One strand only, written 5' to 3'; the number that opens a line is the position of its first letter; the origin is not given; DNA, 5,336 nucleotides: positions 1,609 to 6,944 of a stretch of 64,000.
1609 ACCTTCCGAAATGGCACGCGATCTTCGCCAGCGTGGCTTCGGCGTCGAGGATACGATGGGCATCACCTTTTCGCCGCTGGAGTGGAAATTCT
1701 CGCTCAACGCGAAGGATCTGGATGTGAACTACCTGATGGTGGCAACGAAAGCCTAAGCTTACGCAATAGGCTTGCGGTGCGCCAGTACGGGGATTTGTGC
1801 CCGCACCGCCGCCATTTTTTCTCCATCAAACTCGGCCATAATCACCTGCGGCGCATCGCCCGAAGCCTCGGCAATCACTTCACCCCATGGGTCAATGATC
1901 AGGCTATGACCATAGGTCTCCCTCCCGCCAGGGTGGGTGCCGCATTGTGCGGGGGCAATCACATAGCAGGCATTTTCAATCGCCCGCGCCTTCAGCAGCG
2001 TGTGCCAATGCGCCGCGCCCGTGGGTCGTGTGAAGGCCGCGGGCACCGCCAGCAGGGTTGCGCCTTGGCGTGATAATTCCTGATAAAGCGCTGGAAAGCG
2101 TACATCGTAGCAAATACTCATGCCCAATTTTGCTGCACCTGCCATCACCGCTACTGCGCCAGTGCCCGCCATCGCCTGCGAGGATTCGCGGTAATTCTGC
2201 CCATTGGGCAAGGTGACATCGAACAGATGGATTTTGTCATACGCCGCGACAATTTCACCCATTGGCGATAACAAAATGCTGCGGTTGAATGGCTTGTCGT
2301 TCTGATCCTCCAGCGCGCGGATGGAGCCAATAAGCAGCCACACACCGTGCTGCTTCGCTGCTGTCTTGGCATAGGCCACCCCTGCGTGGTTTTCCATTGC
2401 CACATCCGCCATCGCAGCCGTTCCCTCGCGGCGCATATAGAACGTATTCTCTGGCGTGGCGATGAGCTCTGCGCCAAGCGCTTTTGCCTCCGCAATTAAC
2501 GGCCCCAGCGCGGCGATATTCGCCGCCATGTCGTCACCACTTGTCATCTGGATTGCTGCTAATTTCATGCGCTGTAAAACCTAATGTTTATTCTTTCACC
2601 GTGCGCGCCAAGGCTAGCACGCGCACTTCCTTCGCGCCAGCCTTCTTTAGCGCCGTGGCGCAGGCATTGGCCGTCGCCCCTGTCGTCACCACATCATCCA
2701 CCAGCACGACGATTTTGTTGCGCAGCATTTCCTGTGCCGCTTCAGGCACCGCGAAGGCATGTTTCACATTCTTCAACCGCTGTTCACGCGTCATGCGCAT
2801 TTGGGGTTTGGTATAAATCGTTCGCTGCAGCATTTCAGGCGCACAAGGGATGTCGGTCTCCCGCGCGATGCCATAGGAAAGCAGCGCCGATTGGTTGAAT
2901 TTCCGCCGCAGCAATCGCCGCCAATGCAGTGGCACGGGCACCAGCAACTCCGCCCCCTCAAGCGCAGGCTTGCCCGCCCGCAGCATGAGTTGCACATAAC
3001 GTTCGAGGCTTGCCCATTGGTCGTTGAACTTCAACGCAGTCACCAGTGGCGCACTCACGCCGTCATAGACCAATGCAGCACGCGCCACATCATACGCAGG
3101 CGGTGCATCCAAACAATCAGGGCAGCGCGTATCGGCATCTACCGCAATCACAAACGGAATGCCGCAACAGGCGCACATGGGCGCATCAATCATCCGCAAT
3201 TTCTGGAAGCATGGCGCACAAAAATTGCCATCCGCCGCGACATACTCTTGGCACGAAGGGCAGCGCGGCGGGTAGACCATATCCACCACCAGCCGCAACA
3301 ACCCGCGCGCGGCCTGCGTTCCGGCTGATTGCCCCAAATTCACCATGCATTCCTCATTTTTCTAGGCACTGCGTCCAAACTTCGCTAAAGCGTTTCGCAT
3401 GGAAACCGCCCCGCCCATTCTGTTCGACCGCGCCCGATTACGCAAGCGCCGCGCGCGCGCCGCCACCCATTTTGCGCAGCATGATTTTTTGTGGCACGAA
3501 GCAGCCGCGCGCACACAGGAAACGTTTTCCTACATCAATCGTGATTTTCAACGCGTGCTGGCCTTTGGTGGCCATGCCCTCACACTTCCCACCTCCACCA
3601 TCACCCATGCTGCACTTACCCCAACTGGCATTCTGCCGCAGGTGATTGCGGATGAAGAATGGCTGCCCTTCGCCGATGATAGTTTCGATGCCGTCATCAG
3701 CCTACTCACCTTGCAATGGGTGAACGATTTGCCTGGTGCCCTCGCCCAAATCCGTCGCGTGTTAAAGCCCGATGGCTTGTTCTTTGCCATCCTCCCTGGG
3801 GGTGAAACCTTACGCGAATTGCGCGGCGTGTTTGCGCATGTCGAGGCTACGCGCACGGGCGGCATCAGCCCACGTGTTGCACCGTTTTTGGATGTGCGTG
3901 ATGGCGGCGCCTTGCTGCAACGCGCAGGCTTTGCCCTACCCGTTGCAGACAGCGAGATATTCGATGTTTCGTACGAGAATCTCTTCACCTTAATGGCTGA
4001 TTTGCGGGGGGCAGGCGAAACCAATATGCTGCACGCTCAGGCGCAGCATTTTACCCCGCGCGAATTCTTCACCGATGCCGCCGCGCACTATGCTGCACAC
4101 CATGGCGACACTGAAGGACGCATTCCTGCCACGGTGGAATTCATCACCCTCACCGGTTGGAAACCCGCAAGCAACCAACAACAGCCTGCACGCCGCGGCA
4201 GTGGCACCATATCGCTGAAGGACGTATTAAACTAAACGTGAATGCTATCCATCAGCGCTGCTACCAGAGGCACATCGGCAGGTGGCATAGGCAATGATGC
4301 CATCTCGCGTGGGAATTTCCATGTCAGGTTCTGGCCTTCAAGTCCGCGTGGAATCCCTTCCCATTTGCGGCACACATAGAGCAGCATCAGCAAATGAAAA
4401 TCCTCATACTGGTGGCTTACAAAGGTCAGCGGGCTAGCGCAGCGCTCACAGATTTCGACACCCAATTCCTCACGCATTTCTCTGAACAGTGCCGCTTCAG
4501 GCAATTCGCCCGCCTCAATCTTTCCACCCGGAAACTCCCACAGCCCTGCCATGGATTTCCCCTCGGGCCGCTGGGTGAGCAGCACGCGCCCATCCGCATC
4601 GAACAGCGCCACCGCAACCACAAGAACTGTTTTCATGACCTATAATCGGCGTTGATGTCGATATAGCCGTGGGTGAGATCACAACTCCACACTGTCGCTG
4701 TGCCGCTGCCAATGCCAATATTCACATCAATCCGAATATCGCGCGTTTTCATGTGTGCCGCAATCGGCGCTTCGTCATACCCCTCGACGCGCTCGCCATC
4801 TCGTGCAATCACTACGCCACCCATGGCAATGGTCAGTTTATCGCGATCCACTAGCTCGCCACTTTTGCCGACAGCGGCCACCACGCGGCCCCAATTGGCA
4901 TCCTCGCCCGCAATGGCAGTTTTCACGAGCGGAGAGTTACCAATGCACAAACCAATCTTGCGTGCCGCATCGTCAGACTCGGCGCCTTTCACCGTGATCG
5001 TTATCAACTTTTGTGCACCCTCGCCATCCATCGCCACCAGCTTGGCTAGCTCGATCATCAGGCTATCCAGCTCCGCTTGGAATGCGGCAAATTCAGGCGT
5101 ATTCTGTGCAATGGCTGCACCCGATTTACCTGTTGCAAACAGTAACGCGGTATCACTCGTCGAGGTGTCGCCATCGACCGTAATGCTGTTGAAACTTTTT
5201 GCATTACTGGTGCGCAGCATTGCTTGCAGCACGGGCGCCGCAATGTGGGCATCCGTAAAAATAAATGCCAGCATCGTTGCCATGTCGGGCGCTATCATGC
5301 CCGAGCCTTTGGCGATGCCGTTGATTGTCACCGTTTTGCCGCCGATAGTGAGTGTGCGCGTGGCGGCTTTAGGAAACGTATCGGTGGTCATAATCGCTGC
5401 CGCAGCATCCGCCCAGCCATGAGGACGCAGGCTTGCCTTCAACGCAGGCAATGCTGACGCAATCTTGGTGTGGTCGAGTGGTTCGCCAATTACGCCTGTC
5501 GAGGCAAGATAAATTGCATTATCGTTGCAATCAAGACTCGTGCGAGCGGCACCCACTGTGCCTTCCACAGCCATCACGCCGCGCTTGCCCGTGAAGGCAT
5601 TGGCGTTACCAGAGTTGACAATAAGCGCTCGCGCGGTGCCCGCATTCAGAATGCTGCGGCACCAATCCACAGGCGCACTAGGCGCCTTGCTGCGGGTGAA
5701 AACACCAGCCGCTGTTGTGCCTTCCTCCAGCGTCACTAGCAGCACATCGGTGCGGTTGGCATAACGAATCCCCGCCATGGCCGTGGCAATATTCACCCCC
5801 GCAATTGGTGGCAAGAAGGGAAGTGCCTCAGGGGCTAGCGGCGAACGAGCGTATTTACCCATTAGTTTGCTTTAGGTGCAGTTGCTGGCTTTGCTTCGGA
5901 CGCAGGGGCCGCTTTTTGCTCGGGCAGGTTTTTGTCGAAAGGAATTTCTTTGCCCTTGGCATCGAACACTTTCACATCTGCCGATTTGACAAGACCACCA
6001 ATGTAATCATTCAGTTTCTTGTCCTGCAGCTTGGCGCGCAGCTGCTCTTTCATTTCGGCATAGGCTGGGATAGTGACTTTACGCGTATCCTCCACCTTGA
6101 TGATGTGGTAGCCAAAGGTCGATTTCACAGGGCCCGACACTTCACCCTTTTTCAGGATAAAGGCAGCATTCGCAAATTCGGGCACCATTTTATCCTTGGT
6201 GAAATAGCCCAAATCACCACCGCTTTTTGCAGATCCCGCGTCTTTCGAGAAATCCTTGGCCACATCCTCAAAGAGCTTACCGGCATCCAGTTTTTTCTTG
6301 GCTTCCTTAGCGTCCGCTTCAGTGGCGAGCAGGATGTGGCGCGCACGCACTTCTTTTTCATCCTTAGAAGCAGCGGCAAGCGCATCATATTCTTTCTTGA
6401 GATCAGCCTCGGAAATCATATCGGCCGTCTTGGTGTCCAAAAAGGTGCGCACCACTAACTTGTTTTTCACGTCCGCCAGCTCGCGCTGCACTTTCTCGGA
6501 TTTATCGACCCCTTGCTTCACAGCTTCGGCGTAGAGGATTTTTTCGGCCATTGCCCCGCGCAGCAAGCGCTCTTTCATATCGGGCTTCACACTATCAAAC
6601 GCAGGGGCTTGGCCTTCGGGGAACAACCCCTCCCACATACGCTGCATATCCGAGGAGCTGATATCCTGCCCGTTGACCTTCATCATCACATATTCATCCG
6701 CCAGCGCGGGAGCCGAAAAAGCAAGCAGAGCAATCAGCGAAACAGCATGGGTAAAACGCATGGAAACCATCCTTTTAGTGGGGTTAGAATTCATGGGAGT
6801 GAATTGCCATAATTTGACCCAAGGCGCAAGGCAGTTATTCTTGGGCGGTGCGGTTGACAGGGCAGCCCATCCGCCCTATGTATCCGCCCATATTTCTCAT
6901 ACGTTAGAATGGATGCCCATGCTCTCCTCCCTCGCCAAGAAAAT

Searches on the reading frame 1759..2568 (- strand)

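Call 43: search_protein_families(library=pfam, proteins=[window:1759-2568:-], max_evalue=0.001)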
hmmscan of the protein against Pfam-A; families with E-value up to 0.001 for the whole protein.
window:1759-2568:- (269 aa): 1 family
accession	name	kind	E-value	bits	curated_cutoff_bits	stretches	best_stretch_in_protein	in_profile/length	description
PF00795.27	CN_hydrolase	-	7.7e-52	176.6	23.2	1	2-256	1-255/256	Carbon-nitrogen hydrolase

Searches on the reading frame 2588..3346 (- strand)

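Call 43: search_protein_families(library=pfam, proteins=[window:2588-3346:-], max_evalue=0.001)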
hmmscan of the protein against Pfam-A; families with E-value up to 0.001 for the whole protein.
window:2588-3346:- (252 aa): 4 families
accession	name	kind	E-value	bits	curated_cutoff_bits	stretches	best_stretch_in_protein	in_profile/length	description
PF18912.6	DZR_2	-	8.1e-15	54.8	27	1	20-79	1-56/56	Double zinc ribbon domain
PF00156.33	Pribosyltran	-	2.6e-09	37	26.3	1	194-247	79-124/158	Phosphoribosyl transferase domain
PF15609.12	PRTase_2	-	0.0001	22.4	28.8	1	194-246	104-156/188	Phosphoribosyl transferase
PF14681.12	UPRTase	-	0.00018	21.5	27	1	188-246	102-156/206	Uracil phosphoribosyltransferase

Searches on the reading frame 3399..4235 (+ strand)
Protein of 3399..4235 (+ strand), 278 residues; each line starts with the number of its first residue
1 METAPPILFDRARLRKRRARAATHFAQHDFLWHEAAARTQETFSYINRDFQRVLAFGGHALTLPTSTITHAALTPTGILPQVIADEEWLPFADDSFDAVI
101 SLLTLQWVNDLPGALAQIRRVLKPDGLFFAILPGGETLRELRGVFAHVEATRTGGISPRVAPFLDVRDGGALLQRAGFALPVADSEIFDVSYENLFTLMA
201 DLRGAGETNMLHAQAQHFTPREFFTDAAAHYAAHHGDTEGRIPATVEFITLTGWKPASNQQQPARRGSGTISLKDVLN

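Call 43: search_protein_families(library=pfam, proteins=[window:3399-4235:+], max_evalue=0.001)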
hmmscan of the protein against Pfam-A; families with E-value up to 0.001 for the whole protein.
window:3399-4235:+ (278 aa): 6 families
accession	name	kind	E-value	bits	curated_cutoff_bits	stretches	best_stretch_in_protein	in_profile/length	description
PF08241.18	Methyltransf_11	-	1.2e-13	51.9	21.2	1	81-129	46-94/95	Methyltransferase domain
PF13649.12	Methyltransf_25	-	4.3e-08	34.2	27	1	83-126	52-97/97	Methyltransferase domain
PF13489.12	Methyltransf_23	-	1.1e-06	28.9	27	1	86-179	73-160/164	Methyltransferase domain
PF08242.18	Methyltransf_12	-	4.4e-06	27.8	30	1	89-128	63-98/98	Methyltransferase domain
PF13847.12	Methyltransf_31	-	6.4e-06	26.3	27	1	87-150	64-124/145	Methyltransferase domain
PF01209.24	Ubie_methyltran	-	8.5e-06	25.7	20.1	1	82-131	103-152/233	ubiE/COQ5 methyltransferase family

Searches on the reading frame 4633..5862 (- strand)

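Call 43: search_protein_families(library=pfam, proteins=[window:4633-5862:-], max_evalue=0.001)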
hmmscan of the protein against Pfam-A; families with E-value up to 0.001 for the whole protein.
window:4633-5862:- (409 aa): 1 family
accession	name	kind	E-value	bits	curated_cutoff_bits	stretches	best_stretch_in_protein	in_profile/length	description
PF01960.23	ArgJ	-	6.7e-140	466.5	32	1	25-409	2-377/377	ArgJ family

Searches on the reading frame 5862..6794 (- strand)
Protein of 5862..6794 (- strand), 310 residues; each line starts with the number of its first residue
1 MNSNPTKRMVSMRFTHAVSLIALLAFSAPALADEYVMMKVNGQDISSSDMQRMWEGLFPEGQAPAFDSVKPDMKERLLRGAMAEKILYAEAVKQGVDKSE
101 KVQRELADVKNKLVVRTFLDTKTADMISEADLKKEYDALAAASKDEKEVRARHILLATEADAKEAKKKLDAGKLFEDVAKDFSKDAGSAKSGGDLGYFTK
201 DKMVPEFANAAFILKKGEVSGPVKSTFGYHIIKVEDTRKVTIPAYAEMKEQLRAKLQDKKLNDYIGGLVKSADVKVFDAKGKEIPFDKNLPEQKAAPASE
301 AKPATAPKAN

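Call 43: search_protein_families(library=pfam, proteins=[window:5862-6794:-], max_evalue=0.001)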
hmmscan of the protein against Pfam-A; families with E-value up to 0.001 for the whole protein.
window:5862-6794:- (310 aa): 4 families
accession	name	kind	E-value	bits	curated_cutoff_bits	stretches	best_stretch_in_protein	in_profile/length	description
PF13616.12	Rotamase_3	-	8.1e-26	91.3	22.5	1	143-237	10-115/116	PPIC-type PPIASE domain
PF00639.27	Rotamase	-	3.9e-25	89.1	21.7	1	157-236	17-97/97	PPIC-type PPIASE domain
PF13145.12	Rotamase_2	-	2.2e-20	74.1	27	1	127-250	1-121/121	PPIC-type PPIASE domain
PF13624.11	SurA_N_3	-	0.00072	19.9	27.2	0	36-109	40-120/162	SurA-like N-terminal domain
